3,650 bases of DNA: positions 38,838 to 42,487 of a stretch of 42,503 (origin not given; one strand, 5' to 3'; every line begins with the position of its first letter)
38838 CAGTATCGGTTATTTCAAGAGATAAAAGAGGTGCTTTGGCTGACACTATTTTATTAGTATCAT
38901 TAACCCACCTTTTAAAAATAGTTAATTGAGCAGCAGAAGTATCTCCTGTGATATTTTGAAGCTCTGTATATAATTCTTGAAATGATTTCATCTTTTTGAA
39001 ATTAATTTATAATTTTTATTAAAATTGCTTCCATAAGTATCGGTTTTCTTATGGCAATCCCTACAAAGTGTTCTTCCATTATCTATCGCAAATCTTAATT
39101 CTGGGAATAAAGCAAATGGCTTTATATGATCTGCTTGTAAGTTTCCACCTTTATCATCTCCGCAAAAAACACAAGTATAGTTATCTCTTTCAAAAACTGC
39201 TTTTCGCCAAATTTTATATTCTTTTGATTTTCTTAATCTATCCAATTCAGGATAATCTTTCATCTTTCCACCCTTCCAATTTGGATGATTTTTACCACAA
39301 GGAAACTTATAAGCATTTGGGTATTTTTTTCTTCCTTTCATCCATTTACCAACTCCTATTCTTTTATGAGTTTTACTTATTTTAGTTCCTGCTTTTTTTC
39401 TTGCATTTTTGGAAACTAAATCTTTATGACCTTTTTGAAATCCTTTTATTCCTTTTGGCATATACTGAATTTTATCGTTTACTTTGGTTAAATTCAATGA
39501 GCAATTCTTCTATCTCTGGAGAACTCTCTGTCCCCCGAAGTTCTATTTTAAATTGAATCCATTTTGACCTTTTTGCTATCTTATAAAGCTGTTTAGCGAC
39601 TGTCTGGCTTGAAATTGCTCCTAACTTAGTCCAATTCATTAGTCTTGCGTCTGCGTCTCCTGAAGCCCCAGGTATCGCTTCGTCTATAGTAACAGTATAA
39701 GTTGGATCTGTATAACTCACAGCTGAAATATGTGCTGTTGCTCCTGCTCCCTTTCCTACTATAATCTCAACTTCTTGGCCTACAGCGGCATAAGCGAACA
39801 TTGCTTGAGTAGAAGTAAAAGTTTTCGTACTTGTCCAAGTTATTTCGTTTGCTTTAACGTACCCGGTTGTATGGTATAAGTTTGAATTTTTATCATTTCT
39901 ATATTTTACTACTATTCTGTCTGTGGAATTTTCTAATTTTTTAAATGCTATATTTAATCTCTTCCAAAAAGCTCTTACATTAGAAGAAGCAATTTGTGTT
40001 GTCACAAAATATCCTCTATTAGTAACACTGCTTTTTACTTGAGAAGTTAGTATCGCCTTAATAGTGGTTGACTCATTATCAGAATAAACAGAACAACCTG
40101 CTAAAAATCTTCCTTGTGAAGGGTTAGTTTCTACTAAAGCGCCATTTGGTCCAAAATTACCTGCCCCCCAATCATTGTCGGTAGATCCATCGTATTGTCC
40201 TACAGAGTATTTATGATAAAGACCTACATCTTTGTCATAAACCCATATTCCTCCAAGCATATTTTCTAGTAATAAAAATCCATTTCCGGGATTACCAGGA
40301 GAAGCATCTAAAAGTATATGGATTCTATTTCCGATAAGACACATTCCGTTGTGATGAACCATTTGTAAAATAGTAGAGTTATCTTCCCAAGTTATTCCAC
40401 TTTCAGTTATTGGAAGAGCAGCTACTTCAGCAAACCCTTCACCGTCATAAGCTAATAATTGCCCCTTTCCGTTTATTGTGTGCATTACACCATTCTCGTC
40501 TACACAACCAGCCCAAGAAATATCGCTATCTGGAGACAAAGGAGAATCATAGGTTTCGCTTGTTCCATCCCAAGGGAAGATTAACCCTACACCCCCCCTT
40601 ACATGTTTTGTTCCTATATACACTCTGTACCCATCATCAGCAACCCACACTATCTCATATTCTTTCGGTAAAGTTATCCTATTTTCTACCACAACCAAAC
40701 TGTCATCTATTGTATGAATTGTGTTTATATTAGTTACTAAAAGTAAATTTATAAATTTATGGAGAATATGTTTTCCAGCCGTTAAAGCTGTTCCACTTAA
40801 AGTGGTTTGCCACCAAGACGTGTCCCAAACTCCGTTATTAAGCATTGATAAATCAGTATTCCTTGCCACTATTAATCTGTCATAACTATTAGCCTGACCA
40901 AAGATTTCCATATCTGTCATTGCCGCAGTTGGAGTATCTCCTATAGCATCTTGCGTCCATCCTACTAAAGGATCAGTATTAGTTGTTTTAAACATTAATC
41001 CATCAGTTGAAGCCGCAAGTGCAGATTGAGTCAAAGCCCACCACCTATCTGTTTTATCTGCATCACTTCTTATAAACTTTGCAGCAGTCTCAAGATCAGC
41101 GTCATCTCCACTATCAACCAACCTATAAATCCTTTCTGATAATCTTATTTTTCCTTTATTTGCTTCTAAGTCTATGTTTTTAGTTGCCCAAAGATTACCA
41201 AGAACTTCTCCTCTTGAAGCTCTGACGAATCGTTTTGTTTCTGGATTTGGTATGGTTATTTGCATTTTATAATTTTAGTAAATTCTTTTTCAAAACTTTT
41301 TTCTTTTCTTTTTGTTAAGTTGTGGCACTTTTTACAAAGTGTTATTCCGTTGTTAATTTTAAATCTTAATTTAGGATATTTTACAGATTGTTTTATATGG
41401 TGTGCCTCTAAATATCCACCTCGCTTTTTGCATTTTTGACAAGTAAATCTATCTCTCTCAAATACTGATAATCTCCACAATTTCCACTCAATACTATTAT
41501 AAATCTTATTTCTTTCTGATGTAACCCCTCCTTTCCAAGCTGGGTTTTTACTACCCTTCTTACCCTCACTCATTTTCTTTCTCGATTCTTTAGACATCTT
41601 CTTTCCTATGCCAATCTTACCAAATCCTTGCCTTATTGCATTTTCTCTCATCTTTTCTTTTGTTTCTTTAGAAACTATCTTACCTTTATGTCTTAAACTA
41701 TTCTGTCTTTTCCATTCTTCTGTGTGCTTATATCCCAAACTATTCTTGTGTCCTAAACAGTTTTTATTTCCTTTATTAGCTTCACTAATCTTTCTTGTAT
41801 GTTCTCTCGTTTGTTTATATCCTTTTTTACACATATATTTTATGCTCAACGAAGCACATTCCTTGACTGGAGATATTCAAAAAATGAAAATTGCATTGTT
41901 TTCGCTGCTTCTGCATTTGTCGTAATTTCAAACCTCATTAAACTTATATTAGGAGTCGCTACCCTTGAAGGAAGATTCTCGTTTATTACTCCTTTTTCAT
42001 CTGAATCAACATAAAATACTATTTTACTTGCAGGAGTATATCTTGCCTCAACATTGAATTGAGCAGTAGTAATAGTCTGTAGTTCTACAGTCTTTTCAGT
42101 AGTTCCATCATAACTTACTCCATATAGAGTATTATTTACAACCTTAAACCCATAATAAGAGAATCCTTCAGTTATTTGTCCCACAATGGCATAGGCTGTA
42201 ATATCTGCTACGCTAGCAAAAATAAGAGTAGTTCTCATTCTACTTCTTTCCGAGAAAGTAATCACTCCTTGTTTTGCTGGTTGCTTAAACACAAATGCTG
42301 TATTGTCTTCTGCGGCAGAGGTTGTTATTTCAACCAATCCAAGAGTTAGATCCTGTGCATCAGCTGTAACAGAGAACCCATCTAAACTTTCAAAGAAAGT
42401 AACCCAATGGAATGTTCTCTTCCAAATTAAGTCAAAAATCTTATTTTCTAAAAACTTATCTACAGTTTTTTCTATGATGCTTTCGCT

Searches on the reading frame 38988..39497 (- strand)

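Call 23: search_protein_families(library=pfam, max_evalue=0.01, proteins=[window:38988-39497:-])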
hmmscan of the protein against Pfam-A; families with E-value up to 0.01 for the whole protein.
window:38988-39497:- (169 aa): 4 families
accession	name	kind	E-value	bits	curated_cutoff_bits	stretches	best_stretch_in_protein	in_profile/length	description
PF01844.29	HNH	-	1.9e-07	31.6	21.4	1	109-151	1-43/47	HNH endonuclease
PF05766.18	NinG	-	3.2e-05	24.3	25.4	1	96-153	82-140/193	Bacteriophage Lambda NinG protein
PF14279.12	HNH_5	-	0.0006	20.1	27.5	1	109-152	1-43/56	HNH endonuclease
PF13391.12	HNH_2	-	0.0007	19.8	21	1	109-151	1-57/66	HNH endonuclease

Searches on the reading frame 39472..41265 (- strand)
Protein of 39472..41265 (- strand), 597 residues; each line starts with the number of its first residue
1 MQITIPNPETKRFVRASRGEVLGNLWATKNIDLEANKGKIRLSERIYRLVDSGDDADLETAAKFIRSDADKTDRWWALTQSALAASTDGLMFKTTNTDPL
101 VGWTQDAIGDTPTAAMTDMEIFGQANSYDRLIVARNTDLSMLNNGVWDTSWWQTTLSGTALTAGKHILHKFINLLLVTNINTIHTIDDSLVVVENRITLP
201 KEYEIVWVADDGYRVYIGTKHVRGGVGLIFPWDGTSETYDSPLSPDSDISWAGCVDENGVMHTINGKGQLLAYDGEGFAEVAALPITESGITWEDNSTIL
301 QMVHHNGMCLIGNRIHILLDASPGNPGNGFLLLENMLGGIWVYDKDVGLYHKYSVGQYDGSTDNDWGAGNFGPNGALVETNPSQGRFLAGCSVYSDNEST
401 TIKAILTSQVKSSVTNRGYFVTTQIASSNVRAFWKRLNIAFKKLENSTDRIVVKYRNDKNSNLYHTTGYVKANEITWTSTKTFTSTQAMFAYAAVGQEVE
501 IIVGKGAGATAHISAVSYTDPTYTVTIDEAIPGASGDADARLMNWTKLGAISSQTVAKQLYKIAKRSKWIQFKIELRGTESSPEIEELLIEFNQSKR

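Call 10: search_protein_families(library=phrogs, max_evalue=0.001, proteins=[window:39472-41265:-])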
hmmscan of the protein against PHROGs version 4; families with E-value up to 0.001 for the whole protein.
window:39472-41265:- (597 aa): 0 families

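Call 23: search_protein_families(library=pfam, max_evalue=0.01, proteins=[window:39472-41265:-])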
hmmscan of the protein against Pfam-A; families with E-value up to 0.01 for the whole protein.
window:39472-41265:- (597 aa): 0 families

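Call 93: search_solved_structures(query=window:39472-41265:-, max_evalue=0.01)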
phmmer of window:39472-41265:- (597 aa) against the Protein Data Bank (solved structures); distinct sequences matched with E-value up to 0.01: 0.

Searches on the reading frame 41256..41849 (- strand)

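Call 10: search_protein_families(library=phrogs, max_evalue=0.001, proteins=[window:41256-41849:-])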
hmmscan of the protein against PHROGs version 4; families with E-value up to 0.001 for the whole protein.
window:41256-41849:- (197 aa): 15 families
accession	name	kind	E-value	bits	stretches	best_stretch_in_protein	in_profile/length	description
phrog_119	-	DNA, RNA and nucleotide metabolism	2.3e-18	67.2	1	46-190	110-265/443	HNH endonuclease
phrog_8446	-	DNA, RNA and nucleotide metabolism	1e-16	62.2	1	64-178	81-194/211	HNH endonuclease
phrog_144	-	DNA, RNA and nucleotide metabolism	3.5e-16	60.3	1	106-185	59-138/175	HNH endonuclease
phrog_5956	-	DNA, RNA and nucleotide metabolism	4.8e-16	59.7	1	110-188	35-116/138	HNH endonuclease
phrog_589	-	DNA, RNA and nucleotide metabolism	4.3e-13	50.4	1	84-184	45-143/179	HNH endonuclease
phrog_1271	-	DNA, RNA and nucleotide metabolism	2.8e-08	34.5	1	117-189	249-325/361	HNH endonuclease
phrog_4581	-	head and packaging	3.9e-08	34.1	1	111-185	42-114/395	terminase small subunit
phrog_8048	-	DNA, RNA and nucleotide metabolism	7.3e-07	29.6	1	128-184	170-230/273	HNH endonuclease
phrog_740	-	DNA, RNA and nucleotide metabolism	8.4e-06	26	1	128-181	32-86/332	HNH endonuclease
phrog_5200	-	DNA, RNA and nucleotide metabolism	6.2e-05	24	1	111-180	18-85/154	HNH endonuclease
phrog_24030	-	DNA, RNA and nucleotide metabolism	9.6e-05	22.8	1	125-180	9-63/342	RNA ligase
phrog_655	-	DNA, RNA and nucleotide metabolism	0.00015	22.8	0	57-186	123-264/343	homing endonuclease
phrog_25061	-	DNA, RNA and nucleotide metabolism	0.00019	23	1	78-183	86-189/219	HNH endonuclease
phrog_333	-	DNA, RNA and nucleotide metabolism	0.00035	21.7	1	120-177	19-76/138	HNH endonuclease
phrog_2323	-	DNA, RNA and nucleotide metabolism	0.00067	20.6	1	111-187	13-92/113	HNH endonuclease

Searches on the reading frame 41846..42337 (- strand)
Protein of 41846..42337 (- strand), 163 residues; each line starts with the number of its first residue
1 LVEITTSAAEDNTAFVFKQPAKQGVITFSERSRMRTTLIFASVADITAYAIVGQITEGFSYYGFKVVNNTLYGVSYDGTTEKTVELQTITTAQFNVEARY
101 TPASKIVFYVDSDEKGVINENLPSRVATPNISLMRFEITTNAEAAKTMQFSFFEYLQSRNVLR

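Call 23: search_protein_families(library=pfam, max_evalue=0.01, proteins=[window:41846-42337:-])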
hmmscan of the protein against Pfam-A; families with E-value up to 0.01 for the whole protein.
window:41846-42337:- (163 aa): 0 families

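Call 26: find_encoding_contigs(protein=window:41846-42337:-, flank=10000, max_places=3)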
Protein window:41846-42337:- (163 aa): no gene with exactly this product is on record in the collection.
